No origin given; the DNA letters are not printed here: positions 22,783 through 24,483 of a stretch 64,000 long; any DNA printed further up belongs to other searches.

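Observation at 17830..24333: Second glyco-block: tandem GT10 fucosyltransferases plus a divergent pair of GT54 (MGAT4-like) paralogs with about 50-bp spacers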

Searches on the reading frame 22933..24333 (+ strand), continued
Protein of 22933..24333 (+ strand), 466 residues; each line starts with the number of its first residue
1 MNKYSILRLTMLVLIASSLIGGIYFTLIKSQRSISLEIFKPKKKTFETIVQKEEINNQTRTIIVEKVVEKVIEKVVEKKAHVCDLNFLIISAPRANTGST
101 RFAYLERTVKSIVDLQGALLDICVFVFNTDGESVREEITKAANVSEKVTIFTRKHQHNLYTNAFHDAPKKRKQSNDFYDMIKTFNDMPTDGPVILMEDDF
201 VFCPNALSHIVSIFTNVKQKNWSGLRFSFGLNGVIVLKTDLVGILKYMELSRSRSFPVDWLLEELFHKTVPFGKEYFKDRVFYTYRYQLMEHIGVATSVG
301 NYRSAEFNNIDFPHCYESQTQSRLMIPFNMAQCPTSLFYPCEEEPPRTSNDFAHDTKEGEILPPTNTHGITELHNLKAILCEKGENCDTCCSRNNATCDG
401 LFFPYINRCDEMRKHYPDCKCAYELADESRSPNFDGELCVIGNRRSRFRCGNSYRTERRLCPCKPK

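Call 48: search_protein_families(library=pfam, proteins=[window:22933-24333:+], max_evalue=1)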
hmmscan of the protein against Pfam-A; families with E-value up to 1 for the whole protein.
window:22933-24333:+ (466 aa): 3 families
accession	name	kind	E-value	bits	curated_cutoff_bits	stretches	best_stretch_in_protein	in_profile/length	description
PF15024.11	Glyco_transf_18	-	1.5e-09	37.5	28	1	373-463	466-557/557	Glycosyltransferase family 18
PF04666.19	MGAT4_cons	-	1.7e-05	24.3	51.5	1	194-267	157-230/280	MGAT4 conserved region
PF21903.1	BDI_0842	-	0.023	15.5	27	1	64-141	6-87/89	Hypothetical protein BDI_0842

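Call 51: list_cluster_members(proteins=[P0018, P0020, P0029, P0031, P0050, P0053, P0058, P0066, P0070, P0085])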
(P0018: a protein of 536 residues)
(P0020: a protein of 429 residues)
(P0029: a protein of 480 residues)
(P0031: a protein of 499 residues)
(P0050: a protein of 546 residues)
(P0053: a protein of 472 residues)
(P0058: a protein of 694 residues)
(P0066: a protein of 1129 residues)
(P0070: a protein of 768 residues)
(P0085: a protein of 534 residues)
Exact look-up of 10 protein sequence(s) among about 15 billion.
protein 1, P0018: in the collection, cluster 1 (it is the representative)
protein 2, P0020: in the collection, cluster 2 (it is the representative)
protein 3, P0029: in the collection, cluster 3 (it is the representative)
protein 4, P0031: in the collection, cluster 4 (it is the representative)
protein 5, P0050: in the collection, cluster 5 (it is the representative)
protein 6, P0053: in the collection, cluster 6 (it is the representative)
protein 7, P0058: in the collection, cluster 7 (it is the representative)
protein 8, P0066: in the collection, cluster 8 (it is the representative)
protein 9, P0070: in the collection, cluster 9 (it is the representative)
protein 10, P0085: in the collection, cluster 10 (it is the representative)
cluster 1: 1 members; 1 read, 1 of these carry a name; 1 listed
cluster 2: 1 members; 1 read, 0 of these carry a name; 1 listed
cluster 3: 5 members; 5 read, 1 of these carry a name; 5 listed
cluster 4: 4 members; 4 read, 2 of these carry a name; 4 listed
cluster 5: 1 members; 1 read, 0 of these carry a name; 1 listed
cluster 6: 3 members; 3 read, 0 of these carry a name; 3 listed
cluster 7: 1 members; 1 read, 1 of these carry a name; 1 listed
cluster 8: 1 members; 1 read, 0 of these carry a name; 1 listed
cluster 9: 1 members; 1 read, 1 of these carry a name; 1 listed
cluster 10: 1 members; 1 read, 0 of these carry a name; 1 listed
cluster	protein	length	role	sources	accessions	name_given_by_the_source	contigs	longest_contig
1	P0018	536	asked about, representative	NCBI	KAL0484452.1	hypothetical protein AKO1_005158, partial [Acrasis kona]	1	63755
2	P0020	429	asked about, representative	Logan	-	-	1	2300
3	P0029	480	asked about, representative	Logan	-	-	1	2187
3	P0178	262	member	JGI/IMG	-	hypothetical protein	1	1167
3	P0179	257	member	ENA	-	-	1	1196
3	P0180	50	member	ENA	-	-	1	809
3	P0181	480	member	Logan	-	-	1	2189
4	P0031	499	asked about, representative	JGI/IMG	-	hypothetical protein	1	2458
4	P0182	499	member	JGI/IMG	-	hypothetical protein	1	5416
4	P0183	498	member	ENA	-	-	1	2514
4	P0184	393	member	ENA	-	-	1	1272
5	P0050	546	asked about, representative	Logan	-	-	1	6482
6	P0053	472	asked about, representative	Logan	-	-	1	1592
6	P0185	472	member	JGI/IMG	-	-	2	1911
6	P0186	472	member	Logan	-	-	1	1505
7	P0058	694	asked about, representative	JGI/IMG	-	hypothetical protein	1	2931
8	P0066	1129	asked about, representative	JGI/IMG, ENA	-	-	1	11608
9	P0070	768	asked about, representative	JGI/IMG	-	hypothetical protein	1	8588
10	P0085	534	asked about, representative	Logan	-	-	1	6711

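Call 60: find_encoding_contigs(protein=P0018, flank=10000, max_places=2)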
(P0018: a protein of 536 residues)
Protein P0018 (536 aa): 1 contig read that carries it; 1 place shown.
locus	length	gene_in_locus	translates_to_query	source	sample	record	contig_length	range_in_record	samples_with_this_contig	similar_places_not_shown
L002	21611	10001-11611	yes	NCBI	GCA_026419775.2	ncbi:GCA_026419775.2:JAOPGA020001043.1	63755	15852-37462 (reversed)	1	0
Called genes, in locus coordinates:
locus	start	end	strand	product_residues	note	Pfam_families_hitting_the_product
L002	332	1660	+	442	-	PF01650:Peptidase_C13, PF20985:Legum_prodom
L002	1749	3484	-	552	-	PF16770:RTT107_BRCT_5, PF00533:BRCT (faint), PF16589:BRCT_2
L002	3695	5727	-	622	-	PF13513:HEAT_EZ (faint), PF13646:HEAT_2 (faint), PF24768:ARM_ARMC5 (faint), PF25801:HEAT_GCN1_C_2 (faint), PF00514:Arm (faint), PF02985:HEAT (faint), PF11698:V-ATPase_H_C (faint), PF01602:Adaptin_N (weak), +3 more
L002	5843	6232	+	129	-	PF01370:Epimerase, PF05368:NmrA, PF13460:NAD_binding_10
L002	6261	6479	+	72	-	PF13460:NAD_binding_10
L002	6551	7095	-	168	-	-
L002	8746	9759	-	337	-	PF00225:Kinesin, PF16796:Microtub_bd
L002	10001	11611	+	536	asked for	PF04666:MGAT4_cons (faint), PF15024:Glyco_transf_18 (weak)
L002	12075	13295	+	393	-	PF00188:CAP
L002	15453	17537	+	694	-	PF01909:NTP_transf_2 (faint)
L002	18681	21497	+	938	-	PF13967:RSN1_TM, PF14703:PHM7_cyt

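Call 61: find_encoding_contigs(protein=P0016, flank=10000, max_places=2)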
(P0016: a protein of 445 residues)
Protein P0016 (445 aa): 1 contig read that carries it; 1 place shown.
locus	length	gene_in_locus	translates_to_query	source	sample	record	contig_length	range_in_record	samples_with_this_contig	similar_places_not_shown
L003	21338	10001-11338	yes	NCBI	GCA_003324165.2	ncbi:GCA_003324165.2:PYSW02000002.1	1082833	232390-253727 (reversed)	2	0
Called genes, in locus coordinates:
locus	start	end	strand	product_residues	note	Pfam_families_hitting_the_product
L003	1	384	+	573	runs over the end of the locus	PF15963:Myb_DNA-bind_7, PF00249:Myb_DNA-binding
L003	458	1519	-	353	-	PF00398:RrnaAD, PF08241:Methyltransf_11 (weak), PF08242:Methyltransf_12 (weak), PF13649:Methyltransf_25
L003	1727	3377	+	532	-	PF20426:NBCH_WD40, PF23381:Beta-prop_IFT122_1st, PF23409:Beta-prop_EML, PF24105:Beta-prop_CAF1B_HIR1, PF24807:WD40_CDC20-Fz, PF25173:Beta-prop_WDR3_1st, PF25175:Beta-prop_WDR5, PF25174:Beta-prop_THOC3, +42 more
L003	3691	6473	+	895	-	-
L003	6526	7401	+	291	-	PF01923:Cob_adeno_trans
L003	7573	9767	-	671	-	PF01370:Epimerase (weak), PF01073:3Beta_HSD (weak)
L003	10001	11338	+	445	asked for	PF15024:Glyco_transf_18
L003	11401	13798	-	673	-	PF00076:RRM_1, PF22976:RRM_10 (faint), PF28441:RRM_11 (faint), PF00076:RRM_1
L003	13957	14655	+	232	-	-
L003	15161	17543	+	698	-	-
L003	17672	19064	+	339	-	PF00515:TPR_1 (faint), PF07719:TPR_2 (faint), PF13181:TPR_8 (weak)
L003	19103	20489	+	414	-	PF25390:WD40_RLD, PF25384:Alsin_RLD (faint), PF13540:RCC1_2 (weak), PF00415:RCC1 (weak), PF25390:WD40_RLD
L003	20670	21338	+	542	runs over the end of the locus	PF00505:HMG_box, PF09011:HMG_box_2, PF24815:HMG_WDHD1 (weak)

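Call 66: search_protein_families(library=pfam, proteins=[P0056, P0064, P0067, P0095, P0100, P0107, P0114, P0131, P0139, P0151], max_evalue=0.01)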
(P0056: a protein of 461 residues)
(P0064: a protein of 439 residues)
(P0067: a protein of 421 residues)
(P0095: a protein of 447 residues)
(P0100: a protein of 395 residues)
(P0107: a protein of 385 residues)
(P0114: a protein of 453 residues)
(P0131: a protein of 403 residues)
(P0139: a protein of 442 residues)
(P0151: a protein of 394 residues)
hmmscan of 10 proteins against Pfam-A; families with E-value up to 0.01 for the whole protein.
P0056 (461 aa): 0 families

P0064 (439 aa): 1 family
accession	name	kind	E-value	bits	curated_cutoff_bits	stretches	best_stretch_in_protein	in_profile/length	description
PF15024.11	Glyco_transf_18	-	3.2e-06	26.5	28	1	366-429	468-532/557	Glycosyltransferase family 18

P0067 (421 aa): 1 family
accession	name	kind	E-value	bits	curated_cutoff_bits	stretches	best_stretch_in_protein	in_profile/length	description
PF04666.19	MGAT4_cons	-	1.5e-09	37.6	51.5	1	121-368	36-273/280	MGAT4 conserved region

P0095 (447 aa): 1 family
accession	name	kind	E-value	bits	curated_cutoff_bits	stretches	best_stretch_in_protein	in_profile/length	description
PF04666.19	MGAT4_cons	-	3.1e-08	33.3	51.5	1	181-320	135-271/280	MGAT4 conserved region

P0100 (395 aa): 1 family
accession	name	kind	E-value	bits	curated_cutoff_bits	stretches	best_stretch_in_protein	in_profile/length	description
PF04666.19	MGAT4_cons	-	6.5e-13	48.7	51.5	1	110-342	33-271/280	MGAT4 conserved region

P0107 (385 aa): 1 family
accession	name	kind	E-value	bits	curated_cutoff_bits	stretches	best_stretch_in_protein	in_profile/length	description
PF04666.19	MGAT4_cons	-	0.00027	20.4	51.5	1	102-265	36-200/280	MGAT4 conserved region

P0114 (453 aa): 1 family
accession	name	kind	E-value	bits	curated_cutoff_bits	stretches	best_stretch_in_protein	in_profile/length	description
PF04666.19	MGAT4_cons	-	4.5e-07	29.5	51.5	1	86-261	36-213/280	MGAT4 conserved region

P0131 (403 aa): 2 families
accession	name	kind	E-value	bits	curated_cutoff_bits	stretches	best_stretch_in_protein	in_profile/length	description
PF04666.19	MGAT4_cons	-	2.3e-05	23.9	51.5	1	215-339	137-266/280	MGAT4 conserved region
PF15991.10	G_path_suppress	-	0.00025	21.8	34.3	1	45-87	48-90/288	G-protein pathway suppressor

P0139 (442 aa): 0 families

P0151 (394 aa): 1 family
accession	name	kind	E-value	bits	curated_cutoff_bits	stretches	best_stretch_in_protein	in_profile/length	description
PF04666.19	MGAT4_cons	-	3.5e-05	23.3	51.5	1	98-329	37-271/280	MGAT4 conserved region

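Call 78: fold_search(model_id=the predicted structure, library=viral)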
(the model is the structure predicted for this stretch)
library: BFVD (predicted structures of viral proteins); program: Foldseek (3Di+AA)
matches with E <= 10: 600; with E <= 0.001: 130
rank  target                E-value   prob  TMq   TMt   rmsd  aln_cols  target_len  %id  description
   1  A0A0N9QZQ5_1          6.9e-07  1.00  0.29  0.13   6.3       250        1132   14  Multiple glycosyltransferase domain containing protein [Chrysochromulina ericina virus CeV-01B]
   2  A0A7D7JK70            1.0e-06  1.00  0.33  0.52   6.4       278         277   10  (no name in the UniProt tables at hand)
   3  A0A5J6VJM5            1.3e-06  1.00  0.27  0.24  17.7       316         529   14  Glycosyltransferase 2-like domain-containing protein [Megaviridae environmental sample]
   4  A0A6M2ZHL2            1.5e-06  1.00  0.33  0.54   5.1       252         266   10  Glycosyltransferase [Synechococcus phage S-SCSM1]
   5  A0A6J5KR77            2.5e-06  1.00  0.29  0.55   5.3       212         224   12  Uncharacterized protein [uncultured Caudovirales phage]
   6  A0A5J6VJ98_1          3.1e-06  1.00  0.27  0.17   6.8       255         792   12  Glycosyltransferase family 2 [Megaviridae environmental sample]
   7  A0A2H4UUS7            3.5e-06  1.00  0.24  0.19   5.2       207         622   12  Glycosyltransferase [Bodo saltans virus]
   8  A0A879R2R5            4.2e-06  1.00  0.30  0.55   5.1       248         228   10  Uncharacterized protein [Synechococcus phage S-SRM01]
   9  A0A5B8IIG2            4.5e-06  1.00  0.29  0.47   5.5       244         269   14  Glycosyl transferase family 2 [Mimiviridae sp. ChoanoV1]
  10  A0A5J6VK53            4.7e-06  1.00  0.26  0.19   5.2       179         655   11  Uncharacterized protein [Megaviridae environmental sample]
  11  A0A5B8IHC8            5.7e-06  1.00  0.29  0.13   5.4       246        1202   15  Glycosyl transferase family 2 [Mimiviridae sp. ChoanoV1]
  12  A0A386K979            6.9e-06  1.00  0.30  0.47   5.9       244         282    9  (no name in the UniProt tables at hand)
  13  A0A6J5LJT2            8.3e-06  1.00  0.27  0.48   5.8       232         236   13  Glyco_tranf_GTA_type domain containing protein [uncultured Caudovirales phage]
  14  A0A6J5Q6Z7            8.8e-06  1.00  0.28  0.52   5.5       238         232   12  Uncharacterized protein [uncultured Caudovirales phage]
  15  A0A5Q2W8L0            9.4e-06  1.00  0.25  0.43   7.6       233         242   12  (no name in the UniProt tables at hand)
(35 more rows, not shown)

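Call 79: find_related_loci(query=A1, collection=metagenome_contigs, flank=10000)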
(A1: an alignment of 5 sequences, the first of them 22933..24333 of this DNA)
Query A1 (466 aa) in metagenome_contigs; peptide patterns used: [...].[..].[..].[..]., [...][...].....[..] (x = any residue, [..] = any of these).
600 stretches matched a pattern, but none encodes a relative of the query by tblastn (E <= 1e-3).

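Call 82: find_encoding_contigs(protein=P0003, flank=10000, max_places=2)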
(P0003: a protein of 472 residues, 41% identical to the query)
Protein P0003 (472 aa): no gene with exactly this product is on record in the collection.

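Call 83: search_protein_families(library=pfam, proteins=[P0027, P0066, P0080, P0150, P0070, P0079, P0058, P0105, P0111, P0060], max_evalue=0.001)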
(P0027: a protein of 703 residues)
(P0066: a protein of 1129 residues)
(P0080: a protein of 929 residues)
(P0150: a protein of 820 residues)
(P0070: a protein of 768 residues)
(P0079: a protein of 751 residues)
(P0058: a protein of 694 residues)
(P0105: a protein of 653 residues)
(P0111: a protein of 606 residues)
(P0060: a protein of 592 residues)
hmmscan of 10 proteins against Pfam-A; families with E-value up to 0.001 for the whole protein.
P0027 (703 aa): 2 families
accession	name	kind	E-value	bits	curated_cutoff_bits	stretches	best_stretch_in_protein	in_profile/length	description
PF00182.24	Glyco_hydro_19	-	2.3e-11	44.4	25.5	1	560-656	44-155/232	Chitinase class I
PF15024.11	Glyco_transf_18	-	0.00025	20.2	28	1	358-454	466-557/557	Glycosyltransferase family 18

P0066 (1129 aa): 1 family
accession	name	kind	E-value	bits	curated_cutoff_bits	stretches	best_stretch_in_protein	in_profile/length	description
PF15024.11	Glyco_transf_18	-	6e-05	22.3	28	1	673-773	472-557/557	Glycosyltransferase family 18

P0080 (929 aa): 1 family
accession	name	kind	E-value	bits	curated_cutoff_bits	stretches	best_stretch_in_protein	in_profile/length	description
PF03407.22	Nucleotid_trans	-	1e-27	97.9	22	1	699-907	3-208/208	Nucleotide-diphospho-sugar transferase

P0150 (820 aa): 0 families

P0070 (768 aa): 1 family
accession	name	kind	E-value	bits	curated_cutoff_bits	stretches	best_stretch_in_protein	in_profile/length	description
PF04666.19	MGAT4_cons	-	0.0002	20.8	51.5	0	301-421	151-271/280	MGAT4 conserved region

P0079 (751 aa): 1 family
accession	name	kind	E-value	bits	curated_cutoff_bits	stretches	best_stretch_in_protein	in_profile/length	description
PF04666.19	MGAT4_cons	-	1.3e-10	41.1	51.5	1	182-303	152-273/280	MGAT4 conserved region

P0058 (694 aa): 1 family
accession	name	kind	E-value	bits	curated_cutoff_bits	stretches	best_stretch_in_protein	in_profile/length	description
PF04666.19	MGAT4_cons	-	6e-07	29.1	51.5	1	161-283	149-273/280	MGAT4 conserved region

P0105 (653 aa): 0 families

P0111 (606 aa): 1 family
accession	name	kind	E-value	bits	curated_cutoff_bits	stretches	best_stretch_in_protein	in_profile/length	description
PF04666.19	MGAT4_cons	-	6.1e-07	29.1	51.5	1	351-480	138-270/280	MGAT4 conserved region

P0060 (592 aa): 1 family
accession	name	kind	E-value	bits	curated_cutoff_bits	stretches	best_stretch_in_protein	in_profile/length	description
PF04666.19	MGAT4_cons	-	0.0006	19.3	51.5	0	281-358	151-227/280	MGAT4 conserved region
